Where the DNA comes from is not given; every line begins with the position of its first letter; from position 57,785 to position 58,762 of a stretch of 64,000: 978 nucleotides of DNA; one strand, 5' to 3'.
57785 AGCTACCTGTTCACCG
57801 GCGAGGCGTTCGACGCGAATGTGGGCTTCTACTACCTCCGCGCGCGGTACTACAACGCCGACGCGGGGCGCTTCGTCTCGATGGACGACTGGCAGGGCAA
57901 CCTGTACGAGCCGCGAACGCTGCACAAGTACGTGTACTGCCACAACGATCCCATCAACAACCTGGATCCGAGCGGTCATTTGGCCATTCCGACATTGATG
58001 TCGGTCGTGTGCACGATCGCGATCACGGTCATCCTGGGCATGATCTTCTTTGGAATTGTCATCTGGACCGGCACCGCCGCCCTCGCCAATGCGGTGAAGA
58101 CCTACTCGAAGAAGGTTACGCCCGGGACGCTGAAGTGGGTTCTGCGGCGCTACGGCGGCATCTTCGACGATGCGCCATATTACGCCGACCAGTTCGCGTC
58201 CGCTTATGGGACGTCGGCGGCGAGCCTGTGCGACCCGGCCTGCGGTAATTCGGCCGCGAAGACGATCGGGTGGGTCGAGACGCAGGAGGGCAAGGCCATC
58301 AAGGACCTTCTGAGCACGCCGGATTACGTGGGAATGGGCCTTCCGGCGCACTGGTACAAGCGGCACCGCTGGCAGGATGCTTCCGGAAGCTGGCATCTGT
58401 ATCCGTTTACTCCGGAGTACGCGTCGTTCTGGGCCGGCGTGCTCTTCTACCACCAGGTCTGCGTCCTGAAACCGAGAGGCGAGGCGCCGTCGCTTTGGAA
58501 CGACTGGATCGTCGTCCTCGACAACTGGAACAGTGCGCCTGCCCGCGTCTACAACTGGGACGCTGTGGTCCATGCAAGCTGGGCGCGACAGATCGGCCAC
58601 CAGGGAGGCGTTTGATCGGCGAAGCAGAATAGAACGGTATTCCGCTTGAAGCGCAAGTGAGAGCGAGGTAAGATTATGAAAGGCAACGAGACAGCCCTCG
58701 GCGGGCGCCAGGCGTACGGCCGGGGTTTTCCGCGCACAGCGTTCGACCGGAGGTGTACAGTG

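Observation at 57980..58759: Unrecognised 211-aa post-DPSGH C-terminal domain starting with a TM helix, and no adjacent immunity gene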

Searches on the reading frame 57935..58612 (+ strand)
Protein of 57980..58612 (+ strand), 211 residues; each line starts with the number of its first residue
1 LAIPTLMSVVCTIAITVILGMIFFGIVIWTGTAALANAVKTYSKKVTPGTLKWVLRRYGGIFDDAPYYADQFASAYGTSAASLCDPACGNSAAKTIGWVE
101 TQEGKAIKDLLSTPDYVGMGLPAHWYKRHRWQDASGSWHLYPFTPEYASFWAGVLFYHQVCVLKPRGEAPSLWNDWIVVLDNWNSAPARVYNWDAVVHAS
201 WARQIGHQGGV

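Call 5: search_protein_families(library=pfam, proteins=[window:57980-58612:+], max_evalue=1)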
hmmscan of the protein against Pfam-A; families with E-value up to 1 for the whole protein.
window:57980-58612:+ (211 aa): 1 family
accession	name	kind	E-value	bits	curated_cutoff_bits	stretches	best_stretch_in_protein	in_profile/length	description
PF16951.10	MaAIMP_sms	-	0.66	10.2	26.2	1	16-34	4-22/60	Putative methionine and alanine importer, small subunit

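Call 6: search_protein_families(library=ncbifam, proteins=[window:57980-58612:+], max_evalue=1)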
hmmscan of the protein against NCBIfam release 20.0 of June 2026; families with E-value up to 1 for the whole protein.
window:57980-58612:+ (211 aa): 1 family
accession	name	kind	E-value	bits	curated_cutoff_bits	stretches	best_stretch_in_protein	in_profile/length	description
NF033904.1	LlsX_fam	subfamily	0.028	14.6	29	1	6-36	3-33/90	LlsX family protein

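Call 7: find_homologous_proteins(query=window:57980-58612:+, max_evalue=0.01)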
Query window:57980-58612:+ (211 aa): 1 proteins with E <= 0.01 among 89 candidates.
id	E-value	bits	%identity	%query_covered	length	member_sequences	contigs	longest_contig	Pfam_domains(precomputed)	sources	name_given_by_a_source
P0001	1.2e-133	462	100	93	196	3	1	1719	-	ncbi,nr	ncbi:MAG TPA: hypothetical protein PLC79_10945, partial [Phycisphaerae bacterium]|nr:hypothetical pr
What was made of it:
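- Tried and rejected: It returned only the tip itself (call 7).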

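Call 8: search_solved_structures(query=window:57980-58612:+, max_evalue=10)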
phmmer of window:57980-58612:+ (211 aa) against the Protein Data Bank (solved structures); distinct sequences matched with E-value up to 10: 4.
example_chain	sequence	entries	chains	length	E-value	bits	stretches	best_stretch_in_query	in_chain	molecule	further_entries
7aoi_AP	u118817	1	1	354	0.29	14.3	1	101-139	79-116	Ribosomal_L18e/L15P domain-containing protein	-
6hiv_AP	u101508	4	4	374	0.32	14.1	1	101-139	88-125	uL15m | Ribosomal_L18e/L15P domain-containing protein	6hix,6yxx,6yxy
9bb9_A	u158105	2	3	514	1.3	12.1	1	128-181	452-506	S1_8A sulfatase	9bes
9bes_B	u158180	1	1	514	1.3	12.1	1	128-181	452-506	S1_8A Sulfatase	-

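Call 18: search_protein_representatives(protein=window:57980-58612:+)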
Query: 211 residues. Proteins with E-value up to 0.001 (for the whole library): 3; up to 1e-10: 3; up to 1e-30: 1. The best 3 are listed.
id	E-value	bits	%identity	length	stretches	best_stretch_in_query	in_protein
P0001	3.9e-134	462.1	100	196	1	16-211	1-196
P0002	5.1e-12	62.6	29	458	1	6-210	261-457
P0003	3.8e-11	59.7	36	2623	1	5-211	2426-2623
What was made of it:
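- Tried and rejected: The exhaustive phmmer search was needed to find relatives (call 18).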

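Call 22: find_homologous_proteins(query=A1, max_evalue=0.01)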
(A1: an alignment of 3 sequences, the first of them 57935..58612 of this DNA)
Query A1 (3 sequences) (226 aa, profile of the alignment): 3 proteins with E <= 0.01 among 3211 candidates.
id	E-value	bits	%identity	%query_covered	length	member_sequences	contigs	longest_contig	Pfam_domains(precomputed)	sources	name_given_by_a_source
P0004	5.2e-109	381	30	100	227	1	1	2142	-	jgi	jgi:hypothetical protein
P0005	1.6e-82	295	27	97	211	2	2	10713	-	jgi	jgi:hypothetical protein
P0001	1.9e-82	295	100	87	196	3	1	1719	-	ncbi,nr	ncbi:MAG TPA: hypothetical protein PLC79_10945, partial [Phycisphaerae bacterium]|nr:hypothetical pr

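Call 23: find_encoding_contigs(protein=P0003, flank=8000, max_places=4)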
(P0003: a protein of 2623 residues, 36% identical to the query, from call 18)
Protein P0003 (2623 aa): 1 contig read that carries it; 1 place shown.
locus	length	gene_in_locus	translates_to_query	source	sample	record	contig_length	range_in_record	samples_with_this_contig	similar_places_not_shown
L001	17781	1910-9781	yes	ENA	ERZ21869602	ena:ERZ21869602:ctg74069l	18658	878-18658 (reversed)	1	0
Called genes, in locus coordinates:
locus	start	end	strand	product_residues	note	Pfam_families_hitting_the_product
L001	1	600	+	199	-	?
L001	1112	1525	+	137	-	PF05345:He_PIG (faint)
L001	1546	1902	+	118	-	PF05345:He_PIG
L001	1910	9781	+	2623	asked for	PF05345:He_PIG, PF05345:He_PIG, PF05345:He_PIG, PF25023:TEN_YD-shell, PF25023:TEN_YD-shell, PF05593:RHS_repeat, PF25023:TEN_YD-shell, PF05593:RHS_repeat, +12 more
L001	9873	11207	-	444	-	PF13472:Lipase_GDSL_2 (weak)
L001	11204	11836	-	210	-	-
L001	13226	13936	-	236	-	-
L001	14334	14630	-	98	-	-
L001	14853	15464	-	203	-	-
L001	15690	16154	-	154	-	PF00109:ketoacyl-synt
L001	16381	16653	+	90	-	-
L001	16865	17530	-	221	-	PF00109:ketoacyl-synt (weak)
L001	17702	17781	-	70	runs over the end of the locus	-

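Call 24: find_encoding_contigs(protein=P0002, flank=8000, max_places=4)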
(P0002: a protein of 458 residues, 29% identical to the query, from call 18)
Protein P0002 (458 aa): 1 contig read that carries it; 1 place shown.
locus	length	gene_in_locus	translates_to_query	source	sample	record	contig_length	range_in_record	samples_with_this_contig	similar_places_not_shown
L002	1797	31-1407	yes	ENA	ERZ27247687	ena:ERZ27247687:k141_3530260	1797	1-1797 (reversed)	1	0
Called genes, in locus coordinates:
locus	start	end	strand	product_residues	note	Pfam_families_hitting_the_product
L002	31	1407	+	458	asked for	PF25023:TEN_YD-shell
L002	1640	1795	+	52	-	?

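Call 26: find_encoding_contigs(protein=P0005, flank=10000, max_places=4)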
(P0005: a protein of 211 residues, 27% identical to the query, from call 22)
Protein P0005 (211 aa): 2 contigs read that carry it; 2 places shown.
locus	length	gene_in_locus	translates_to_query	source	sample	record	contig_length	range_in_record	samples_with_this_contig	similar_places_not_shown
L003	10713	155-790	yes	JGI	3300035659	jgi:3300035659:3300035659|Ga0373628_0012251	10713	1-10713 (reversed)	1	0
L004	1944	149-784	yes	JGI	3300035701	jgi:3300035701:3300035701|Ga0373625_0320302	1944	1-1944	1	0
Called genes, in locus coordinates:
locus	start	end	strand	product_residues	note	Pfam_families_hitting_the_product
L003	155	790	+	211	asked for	-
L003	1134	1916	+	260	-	-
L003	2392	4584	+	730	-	-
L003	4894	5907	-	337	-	PF13683:rve_3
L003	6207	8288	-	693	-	PF02629:CoA_binding, PF13380:CoA_binding_2, PF13607:Succ_CoA_lig, PF13549:ATP-grasp_5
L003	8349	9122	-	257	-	PF01869:BcrAD_BadFG, PF02782:FGGY_C (weak)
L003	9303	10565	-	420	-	PF06050:HGD-D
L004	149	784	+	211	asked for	-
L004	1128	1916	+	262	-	-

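Call 27: find_encoding_contigs(protein=P0004, flank=5000, max_places=4)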
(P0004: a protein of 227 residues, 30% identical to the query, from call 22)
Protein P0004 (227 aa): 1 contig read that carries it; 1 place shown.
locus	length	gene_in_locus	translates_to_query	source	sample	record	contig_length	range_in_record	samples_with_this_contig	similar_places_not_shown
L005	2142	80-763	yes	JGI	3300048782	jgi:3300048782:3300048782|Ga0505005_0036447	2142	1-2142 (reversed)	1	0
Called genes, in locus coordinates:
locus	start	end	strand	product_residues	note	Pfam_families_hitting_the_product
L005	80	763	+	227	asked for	-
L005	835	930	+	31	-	-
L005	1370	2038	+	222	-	-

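Call 34: find_related_loci(query=A2, collection=genome_contigs, flank=10000)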
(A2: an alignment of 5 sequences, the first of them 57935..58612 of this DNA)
Query A2 (226 aa) in genome_contigs; peptide patterns used: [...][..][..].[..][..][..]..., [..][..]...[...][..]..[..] (x = any residue, [..] = any of these).
599 stretches matched a pattern (row limit reached: there are more); 2 encode a relative of the query (tblastn E <= 1e-3); 2 distinct loci.
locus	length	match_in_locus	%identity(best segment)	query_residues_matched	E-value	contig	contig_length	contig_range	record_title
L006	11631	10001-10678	86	1-226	6e-141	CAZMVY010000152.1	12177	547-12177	MAG TPA_asm: uncultured Planctomycetales bacterium isolate SRP167436_co1_329 genome assembly, contig: NODE_8694_length_1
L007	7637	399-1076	79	1-226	3e-127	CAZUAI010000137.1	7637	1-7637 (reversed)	MAG TPA_asm: uncultured Planctomycetales bacterium isolate SRP278314_co1_4 genome assembly, contig: NODE_12080_length_76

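Call 35: find_related_loci(query=A2, collection=metagenome_contigs, flank=10000)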
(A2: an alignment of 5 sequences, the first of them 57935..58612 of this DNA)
Query A2 (226 aa) in metagenome_contigs; peptide patterns used: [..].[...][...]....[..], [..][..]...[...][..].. (x = any residue, [..] = any of these).
569 stretches matched a pattern; 6 encode a relative of the query (tblastn E <= 1e-3); 6 distinct loci.
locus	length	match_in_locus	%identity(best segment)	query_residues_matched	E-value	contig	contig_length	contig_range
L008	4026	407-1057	27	1-226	5e-18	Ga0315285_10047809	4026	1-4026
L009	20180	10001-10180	28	1-60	9e-8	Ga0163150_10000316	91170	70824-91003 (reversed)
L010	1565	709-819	46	1-35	7e-8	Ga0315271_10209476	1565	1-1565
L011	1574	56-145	60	1-35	5e-7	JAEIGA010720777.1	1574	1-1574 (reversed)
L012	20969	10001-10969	37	1-66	1e-6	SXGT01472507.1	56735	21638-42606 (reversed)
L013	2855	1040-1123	46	1-28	6e-6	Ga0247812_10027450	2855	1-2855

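Call 44: predict_structure(alignment_id=A2)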
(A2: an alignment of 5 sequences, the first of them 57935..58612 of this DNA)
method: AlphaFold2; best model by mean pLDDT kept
length: 226 residues; sequences in the alignment: 5
mean_pLDDT: 54.3   pTM: 0.47
mean pLDDT of the five models: 54.3, 43.0, 40.5, 40.2, 37.0
residues with pLDDT >= 90: 0; 70-90: 16; 50-70: 129; < 50: 81
segments of 3 or more residues with pLDDT < 50: 1-16, 44-60, 125-147, 152-155, 183-187, 196-203, 222-226
pLDDT, mean of each block of 10 residues (from residue 1): 35 46 75 69 49 45 60 57 65 53 60 63 50 40 46 55 60 65 50 50 55 58 36
secondary structure, 60 per line:
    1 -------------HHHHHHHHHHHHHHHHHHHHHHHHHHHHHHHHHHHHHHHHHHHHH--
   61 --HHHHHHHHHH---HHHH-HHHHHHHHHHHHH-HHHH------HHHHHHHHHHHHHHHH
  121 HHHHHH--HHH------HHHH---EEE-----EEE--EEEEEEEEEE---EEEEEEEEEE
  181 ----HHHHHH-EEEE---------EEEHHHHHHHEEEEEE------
elements in order: H14-58 H63-72 H76-79 H81-93 H95-98 H105-126 H138-141 E145-147 E153-155 E158-167 E171-180 H185-190 E192-195 E205-207 H208-214 E215-220
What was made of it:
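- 57980..58096 (+): Tip segment 1: a 39-aa hydrophobic stretch of TM-helix grade. Both AlphaFold2 runs predict it as helical (call 44).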

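Call 83: fold_search(model_id=the predicted structure, library=pdb)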
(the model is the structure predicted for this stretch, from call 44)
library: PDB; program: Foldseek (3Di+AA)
matches with E <= 10: 121; with E <= 0.001: 0
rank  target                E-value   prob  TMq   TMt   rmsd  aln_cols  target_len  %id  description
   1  5jk9_C                8.1e-01  0.05  0.09  0.08   9.9        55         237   20  Crystal structure of human IZUMO1 (released 2016-06-22)
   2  5jkd_A                1.1e+00  0.04  0.08  0.08   9.9        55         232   20  Crystal structure of human IZUMO1-JUNO complex (crystal form 2) (released 2016-06-22)
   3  4q8g_A                1.7e+00  0.12  0.16  0.11   7.2        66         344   11  Structure of the Saccharomyces cerevisiae PAN2 pseudoubiquitin-hydrolase (released 2014-06-04)
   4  5jkc_A                1.7e+00  0.03  0.08  0.08  10.0        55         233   20  Crystal structure of human IZUMO1-JUNO complex (crystal form 1) (released 2016-06-22)
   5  7uzg_T                1.9e+00  0.06  0.12  0.15   5.4        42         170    5  Rat Kidney V-ATPase lacking subunit H, with SidK and NCOA7B, State 1 (released 2023-11-22)
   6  9y6s_8G               2.2e+00  0.23  0.19  0.08   4.3        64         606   12  96-nm repeat of the Leishmania tarentolae doublet microtubule (released 2025-12-17)
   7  8z4f_B                2.3e+00  0.08  0.17  0.17   6.1        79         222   11  Pseudomurein Endoisopeptidases PeiP (released 2024-10-30)
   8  6qgl_B                2.3e+00  0.04  0.17  0.17  23.1       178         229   11  Crystal structure of VP5 from Haloarchaeal pleomorphic virus 6 (released 2019-02-27)
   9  6qby_C                2.4e+00  0.05  0.13  0.13   6.0        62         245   13  Crystal structure of VASH 2 in complex with SVBP (released 2019-04-24)
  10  4q8g_B                2.7e+00  0.08  0.16  0.11   7.2        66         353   11  Structure of the Saccharomyces cerevisiae PAN2 pseudoubiquitin-hydrolase (released 2014-06-04)
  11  9u7y_FB               2.7e+00  0.04  0.14  0.10  10.9        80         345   11  Structure of the tip region of the intial complex in bacterial flagellar filament assembly at 3.68 angstroms resoluti (released 2026-04-01)
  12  5f4e_A                2.7e+00  0.02  0.09  0.08  11.8        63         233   19  Crystal structure of the human sperm Izumo1 and egg Juno complex (released 2016-06-15)
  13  7qfz_G                2.9e+00  0.05  0.14  0.12   6.6        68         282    9  BrxR, a WYL-domain containing transcriptional regulator (released 2022-05-18)
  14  7ogm_K                3.0e+00  0.11  0.15  0.43   5.5        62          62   14  A cooperative PNPase-Hfq-RNA carrier complex facilitates bacterial riboregulation. PNPase-3'ETS(leuZ)-Hfq (released 2021-07-07)
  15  4acj                  3.0e+00  0.05  0.11  0.14   5.2        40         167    5  Crystal structure of the TLDC domain of Oxidation resistance protein 2 from zebrafish (released 2012-02-08)
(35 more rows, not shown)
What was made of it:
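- The theme recurs with the other model (call 83).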

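Call 100: search_protein_families(library=padloc, proteins=[window:57980-58612:+, P0004], max_evalue=1)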
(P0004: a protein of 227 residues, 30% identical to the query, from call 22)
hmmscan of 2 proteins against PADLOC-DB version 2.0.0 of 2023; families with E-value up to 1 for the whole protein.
window:57980-58612:+ (211 aa): 0 families

P0004 (227 aa): 0 families

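Call 101: search_protein_families(library=phrogs, proteins=[window:57980-58612:+, P0004], max_evalue=1)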
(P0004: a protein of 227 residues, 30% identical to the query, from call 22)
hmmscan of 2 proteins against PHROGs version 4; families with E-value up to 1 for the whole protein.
window:57980-58612:+ (211 aa): 0 families

P0004 (227 aa): 3 families
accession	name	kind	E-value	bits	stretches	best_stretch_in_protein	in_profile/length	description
phrog_27437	-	unknown function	0.0049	18.1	1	28-57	10-39/140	-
phrog_11263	-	unknown function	0.024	15.4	1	28-56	4-33/72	-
phrog_13280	-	unknown function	0.23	12.3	1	27-47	5-25/67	-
